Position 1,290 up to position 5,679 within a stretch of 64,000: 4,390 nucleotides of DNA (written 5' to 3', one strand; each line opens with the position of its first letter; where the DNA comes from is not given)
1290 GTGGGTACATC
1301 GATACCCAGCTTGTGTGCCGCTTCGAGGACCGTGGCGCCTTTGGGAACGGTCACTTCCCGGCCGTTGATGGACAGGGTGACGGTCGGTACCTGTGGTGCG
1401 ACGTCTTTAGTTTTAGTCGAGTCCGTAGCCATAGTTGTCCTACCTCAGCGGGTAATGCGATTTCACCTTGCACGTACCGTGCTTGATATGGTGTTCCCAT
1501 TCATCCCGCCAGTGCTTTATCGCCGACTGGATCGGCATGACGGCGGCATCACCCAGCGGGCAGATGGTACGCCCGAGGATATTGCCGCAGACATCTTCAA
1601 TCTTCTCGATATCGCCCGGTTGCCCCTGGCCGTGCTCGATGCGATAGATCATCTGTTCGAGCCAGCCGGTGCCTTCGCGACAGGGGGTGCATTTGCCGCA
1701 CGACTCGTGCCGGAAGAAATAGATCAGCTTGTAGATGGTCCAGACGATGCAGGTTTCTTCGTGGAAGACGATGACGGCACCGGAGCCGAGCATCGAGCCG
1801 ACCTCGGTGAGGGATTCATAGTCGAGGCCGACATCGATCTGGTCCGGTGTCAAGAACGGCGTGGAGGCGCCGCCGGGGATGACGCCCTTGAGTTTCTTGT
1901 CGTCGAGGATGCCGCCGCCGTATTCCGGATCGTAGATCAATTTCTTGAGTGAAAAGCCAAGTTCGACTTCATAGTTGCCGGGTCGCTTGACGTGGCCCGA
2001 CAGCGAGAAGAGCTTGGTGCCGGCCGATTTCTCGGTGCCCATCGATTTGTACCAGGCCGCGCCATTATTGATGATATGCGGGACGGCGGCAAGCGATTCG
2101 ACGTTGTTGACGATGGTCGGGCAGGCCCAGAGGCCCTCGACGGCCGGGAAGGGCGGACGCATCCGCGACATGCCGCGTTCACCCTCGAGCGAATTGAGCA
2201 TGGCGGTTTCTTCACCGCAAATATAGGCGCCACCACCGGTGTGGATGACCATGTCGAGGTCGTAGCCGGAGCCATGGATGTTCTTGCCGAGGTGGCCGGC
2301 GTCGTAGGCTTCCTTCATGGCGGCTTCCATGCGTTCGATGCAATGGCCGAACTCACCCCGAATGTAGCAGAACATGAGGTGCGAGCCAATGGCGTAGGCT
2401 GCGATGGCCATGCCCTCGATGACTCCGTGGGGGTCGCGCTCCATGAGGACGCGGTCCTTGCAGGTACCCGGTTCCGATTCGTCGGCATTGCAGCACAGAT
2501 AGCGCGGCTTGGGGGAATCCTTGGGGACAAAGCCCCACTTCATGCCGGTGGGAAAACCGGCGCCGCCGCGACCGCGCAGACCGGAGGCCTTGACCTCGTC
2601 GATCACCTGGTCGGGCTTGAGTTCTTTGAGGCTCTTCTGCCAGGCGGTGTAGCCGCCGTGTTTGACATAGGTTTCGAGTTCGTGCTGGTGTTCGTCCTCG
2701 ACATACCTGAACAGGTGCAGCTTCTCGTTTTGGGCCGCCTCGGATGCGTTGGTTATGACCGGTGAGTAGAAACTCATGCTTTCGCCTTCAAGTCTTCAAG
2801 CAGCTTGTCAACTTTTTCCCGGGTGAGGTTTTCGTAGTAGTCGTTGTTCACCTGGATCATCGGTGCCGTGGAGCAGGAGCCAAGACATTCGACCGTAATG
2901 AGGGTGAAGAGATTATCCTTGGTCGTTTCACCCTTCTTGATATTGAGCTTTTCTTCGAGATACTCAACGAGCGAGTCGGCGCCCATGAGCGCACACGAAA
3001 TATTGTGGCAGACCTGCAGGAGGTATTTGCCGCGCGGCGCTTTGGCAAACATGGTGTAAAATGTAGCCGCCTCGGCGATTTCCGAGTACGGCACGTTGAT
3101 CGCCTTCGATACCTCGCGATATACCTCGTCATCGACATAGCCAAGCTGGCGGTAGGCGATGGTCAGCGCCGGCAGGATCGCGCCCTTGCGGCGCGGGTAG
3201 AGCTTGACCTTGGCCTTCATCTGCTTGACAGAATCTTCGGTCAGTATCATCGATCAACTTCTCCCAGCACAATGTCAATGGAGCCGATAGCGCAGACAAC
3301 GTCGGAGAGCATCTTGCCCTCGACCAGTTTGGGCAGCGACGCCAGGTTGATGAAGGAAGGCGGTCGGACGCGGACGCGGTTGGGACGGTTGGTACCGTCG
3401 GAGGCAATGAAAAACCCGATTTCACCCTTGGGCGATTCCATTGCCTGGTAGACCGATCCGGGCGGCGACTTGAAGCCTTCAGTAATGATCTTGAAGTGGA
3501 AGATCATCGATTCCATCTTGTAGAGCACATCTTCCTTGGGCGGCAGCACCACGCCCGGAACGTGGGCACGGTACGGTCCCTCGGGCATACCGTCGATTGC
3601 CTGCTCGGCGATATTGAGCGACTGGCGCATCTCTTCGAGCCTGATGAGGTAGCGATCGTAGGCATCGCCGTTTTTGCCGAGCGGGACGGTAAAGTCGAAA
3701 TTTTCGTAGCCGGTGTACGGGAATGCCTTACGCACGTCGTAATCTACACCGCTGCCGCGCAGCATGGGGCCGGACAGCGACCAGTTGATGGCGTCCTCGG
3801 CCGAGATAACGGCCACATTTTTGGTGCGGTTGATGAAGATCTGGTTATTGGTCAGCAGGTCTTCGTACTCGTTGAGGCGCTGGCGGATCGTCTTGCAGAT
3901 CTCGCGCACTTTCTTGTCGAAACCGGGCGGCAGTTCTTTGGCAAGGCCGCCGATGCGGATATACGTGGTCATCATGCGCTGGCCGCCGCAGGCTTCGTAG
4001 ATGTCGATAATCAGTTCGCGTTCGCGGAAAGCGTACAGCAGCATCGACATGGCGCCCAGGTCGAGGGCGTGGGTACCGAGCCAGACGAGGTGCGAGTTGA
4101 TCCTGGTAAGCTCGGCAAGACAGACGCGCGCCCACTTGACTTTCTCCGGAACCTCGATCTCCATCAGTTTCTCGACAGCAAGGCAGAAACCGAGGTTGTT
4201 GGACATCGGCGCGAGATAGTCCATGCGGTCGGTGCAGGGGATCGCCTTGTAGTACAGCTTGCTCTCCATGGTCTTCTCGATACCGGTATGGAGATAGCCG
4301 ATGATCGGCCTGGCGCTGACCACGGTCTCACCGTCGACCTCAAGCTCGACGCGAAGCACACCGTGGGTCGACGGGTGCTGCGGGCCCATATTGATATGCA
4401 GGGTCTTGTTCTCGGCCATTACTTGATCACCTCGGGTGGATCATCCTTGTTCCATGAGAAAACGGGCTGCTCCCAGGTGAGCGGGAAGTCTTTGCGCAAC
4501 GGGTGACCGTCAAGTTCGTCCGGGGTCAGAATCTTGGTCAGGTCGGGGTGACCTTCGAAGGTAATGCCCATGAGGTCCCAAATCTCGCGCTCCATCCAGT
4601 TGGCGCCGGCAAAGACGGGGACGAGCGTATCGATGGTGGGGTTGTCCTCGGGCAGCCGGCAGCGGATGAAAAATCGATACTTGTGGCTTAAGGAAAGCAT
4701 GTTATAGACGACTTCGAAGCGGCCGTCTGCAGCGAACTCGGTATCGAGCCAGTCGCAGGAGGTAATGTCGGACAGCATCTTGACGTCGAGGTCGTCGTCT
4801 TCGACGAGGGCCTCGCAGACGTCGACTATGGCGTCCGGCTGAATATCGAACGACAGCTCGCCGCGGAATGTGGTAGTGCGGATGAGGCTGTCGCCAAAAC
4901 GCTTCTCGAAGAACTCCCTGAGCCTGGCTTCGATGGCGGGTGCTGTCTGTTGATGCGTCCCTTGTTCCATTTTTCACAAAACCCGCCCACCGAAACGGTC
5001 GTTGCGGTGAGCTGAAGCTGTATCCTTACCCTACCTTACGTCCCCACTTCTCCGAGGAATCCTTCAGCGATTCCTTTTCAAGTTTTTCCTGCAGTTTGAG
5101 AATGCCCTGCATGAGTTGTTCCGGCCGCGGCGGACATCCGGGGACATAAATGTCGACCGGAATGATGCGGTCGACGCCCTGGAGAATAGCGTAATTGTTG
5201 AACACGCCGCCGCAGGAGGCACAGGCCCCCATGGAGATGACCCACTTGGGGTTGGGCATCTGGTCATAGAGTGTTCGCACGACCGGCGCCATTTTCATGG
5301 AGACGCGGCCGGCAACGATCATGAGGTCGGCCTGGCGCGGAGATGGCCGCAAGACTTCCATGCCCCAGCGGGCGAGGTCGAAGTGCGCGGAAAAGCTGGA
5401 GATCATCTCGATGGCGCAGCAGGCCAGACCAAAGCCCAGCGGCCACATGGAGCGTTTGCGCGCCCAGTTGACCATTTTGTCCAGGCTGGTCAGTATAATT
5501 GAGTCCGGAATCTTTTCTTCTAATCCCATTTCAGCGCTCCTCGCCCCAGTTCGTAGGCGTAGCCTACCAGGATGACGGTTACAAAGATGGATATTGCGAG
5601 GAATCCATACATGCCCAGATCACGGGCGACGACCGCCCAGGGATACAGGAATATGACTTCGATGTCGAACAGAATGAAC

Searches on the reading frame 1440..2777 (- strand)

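Call 83: search_protein_families(library=pfam, proteins=[window:1440-2777:-], max_evalue=0.000001)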
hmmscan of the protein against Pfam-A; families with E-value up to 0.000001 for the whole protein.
window:1440-2777:- (445 aa): 2 families
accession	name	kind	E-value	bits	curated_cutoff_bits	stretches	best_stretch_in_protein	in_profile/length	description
PF01512.22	Complex1_51K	-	9e-47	159.2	31.2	1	62-234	1-150/150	Nuo51 FMN-binding domain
PF10589.14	NADH_4Fe-4S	-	3.6e-31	107.3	23.5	1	349-430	4-85/85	NADH-ubiquinone oxidoreductase-F iron-sulfur binding region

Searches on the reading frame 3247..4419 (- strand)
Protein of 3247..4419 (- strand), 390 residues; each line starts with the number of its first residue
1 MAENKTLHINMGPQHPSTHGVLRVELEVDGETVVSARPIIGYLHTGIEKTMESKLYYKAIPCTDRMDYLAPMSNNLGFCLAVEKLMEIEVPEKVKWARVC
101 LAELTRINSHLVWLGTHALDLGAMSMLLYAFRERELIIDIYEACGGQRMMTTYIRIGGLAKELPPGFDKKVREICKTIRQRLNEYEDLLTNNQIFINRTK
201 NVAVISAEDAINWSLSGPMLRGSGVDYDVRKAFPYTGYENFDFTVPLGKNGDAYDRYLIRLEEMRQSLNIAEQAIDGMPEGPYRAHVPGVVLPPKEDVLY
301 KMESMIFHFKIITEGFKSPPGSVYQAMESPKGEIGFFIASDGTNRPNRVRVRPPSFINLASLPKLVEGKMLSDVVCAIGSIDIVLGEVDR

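Call 83: search_protein_families(library=pfam, proteins=[window:3247-4419:-], max_evalue=0.000001)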
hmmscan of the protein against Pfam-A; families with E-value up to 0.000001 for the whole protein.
window:3247-4419:- (390 aa): 1 family
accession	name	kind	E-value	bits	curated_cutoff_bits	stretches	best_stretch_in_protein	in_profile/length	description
PF00346.24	Complex1_49kDa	-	1.5e-115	385.4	24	1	120-390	1-271/271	Respiratory-chain NADH dehydrogenase, 49 Kd subunit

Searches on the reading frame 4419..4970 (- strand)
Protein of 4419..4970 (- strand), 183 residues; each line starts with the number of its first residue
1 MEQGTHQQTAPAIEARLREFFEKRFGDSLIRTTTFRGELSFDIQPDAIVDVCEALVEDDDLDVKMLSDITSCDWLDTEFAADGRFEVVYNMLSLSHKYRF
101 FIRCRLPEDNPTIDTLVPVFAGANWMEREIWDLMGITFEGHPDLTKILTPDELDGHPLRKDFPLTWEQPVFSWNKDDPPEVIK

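Call 83: search_protein_families(library=pfam, proteins=[window:4419-4970:-], max_evalue=0.000001)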
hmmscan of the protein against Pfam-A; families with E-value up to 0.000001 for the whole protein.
window:4419-4970:- (183 aa): 1 family
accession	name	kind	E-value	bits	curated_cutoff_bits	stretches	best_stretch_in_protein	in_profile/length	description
PF00329.25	Complex1_30kDa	-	3.1e-41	141.3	22.5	1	42-165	2-121/124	Respiratory-chain NADH dehydrogenase, 30 Kd subunit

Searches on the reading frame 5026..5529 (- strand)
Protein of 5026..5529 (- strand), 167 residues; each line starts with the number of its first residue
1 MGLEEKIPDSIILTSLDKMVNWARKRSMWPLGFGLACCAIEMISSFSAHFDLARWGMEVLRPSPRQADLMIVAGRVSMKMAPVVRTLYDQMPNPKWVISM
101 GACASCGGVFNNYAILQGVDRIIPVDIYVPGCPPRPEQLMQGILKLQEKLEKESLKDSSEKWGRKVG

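Call 83: search_protein_families(library=pfam, proteins=[window:5026-5529:-], max_evalue=0.000001)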
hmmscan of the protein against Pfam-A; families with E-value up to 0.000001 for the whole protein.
window:5026-5529:- (167 aa): 1 family
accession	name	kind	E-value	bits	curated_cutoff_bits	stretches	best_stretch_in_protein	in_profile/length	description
PF01058.29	Oxidored_q6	-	6e-30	104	27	1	37-146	1-128/128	NADH ubiquinone oxidoreductase, 20 Kd subunit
